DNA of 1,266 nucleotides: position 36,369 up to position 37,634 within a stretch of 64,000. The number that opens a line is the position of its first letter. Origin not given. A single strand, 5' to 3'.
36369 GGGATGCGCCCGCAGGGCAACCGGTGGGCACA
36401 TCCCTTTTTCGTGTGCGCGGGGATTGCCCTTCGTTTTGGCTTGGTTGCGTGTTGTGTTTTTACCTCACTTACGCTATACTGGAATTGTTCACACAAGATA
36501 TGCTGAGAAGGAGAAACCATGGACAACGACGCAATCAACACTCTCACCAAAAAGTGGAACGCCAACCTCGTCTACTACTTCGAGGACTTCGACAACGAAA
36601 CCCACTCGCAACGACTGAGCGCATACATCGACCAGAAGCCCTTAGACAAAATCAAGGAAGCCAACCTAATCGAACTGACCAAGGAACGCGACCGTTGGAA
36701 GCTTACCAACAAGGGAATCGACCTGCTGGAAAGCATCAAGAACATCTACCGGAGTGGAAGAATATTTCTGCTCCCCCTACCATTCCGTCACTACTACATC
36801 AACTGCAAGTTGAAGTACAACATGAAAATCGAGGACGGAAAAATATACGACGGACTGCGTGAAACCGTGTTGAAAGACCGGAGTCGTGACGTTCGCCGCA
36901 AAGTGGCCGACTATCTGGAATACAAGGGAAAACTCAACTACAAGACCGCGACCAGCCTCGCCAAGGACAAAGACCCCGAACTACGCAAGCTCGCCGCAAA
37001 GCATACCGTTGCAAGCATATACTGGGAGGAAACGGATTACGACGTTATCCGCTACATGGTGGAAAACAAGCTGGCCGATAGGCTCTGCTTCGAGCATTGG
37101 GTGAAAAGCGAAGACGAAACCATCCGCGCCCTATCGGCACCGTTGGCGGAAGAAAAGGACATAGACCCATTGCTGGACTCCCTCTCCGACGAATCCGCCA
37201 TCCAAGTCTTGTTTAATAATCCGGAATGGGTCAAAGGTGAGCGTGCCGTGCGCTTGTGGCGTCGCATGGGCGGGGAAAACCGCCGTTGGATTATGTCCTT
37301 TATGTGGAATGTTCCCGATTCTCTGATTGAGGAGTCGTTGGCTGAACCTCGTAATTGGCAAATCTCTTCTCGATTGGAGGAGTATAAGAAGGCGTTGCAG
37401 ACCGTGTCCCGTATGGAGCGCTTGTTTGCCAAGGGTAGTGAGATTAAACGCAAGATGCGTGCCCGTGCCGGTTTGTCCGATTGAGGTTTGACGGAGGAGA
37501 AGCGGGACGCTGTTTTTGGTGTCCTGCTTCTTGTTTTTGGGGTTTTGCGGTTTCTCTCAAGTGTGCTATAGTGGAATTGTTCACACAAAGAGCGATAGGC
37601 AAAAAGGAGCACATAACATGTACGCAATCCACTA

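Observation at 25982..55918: About 25 cassettes of mostly small genes, each introduced by the same 23-nt promoter-plus-leader motif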

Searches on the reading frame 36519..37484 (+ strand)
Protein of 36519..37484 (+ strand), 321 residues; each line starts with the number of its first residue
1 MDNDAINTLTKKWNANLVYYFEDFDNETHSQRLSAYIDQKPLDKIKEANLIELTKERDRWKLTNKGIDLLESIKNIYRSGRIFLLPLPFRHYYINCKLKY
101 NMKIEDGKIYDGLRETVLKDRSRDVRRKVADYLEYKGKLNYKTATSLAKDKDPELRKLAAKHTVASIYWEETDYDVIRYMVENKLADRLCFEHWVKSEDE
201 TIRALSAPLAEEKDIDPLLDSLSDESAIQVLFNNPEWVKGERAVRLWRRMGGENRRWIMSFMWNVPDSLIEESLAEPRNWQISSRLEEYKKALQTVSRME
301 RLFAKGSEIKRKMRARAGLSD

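Call 26: find_encoding_contigs(protein=window:36519-37484:+, flank=10000, max_places=10)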
Protein window:36519-37484:+ (321 aa): 24 contigs read that carry it; 10 places shown.
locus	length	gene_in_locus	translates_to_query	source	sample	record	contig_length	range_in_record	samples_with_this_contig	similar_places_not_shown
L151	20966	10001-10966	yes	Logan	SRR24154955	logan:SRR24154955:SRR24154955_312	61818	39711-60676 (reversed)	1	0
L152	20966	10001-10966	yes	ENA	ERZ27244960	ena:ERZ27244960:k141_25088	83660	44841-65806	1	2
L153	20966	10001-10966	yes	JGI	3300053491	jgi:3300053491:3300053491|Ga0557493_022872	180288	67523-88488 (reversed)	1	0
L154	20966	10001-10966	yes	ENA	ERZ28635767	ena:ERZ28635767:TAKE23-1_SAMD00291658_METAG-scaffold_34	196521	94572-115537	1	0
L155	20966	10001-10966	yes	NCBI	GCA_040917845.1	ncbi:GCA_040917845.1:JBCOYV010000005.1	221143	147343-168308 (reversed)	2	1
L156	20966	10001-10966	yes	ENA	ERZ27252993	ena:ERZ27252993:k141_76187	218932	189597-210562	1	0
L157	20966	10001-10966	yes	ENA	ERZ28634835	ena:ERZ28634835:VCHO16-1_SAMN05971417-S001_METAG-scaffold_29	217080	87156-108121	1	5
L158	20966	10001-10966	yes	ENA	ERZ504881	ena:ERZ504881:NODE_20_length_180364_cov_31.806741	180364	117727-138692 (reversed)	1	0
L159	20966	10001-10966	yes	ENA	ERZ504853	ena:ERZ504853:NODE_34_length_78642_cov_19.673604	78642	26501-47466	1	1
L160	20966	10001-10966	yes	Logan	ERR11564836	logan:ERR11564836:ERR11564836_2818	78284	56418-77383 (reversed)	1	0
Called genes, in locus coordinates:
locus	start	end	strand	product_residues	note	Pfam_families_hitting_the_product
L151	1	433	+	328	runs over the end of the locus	PF00078:RVT_1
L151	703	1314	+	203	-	-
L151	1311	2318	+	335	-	-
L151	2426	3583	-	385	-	PF13191:AAA_16, PF13173:AAA_14 (faint), PF13401:AAA_22 (weak)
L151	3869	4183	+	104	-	-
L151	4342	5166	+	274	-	PF10979:DUF2786, PF23771:DUF7168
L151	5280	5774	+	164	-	-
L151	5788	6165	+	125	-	-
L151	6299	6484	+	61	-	-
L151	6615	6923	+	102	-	-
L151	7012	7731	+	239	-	-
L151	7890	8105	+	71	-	-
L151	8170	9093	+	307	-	-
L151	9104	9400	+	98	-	-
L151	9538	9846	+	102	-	-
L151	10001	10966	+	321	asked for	-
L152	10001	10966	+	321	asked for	-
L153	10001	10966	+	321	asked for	-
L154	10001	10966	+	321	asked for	-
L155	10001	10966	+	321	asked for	-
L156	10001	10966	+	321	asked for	-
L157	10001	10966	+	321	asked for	-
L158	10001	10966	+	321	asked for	-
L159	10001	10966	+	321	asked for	-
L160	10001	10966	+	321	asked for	-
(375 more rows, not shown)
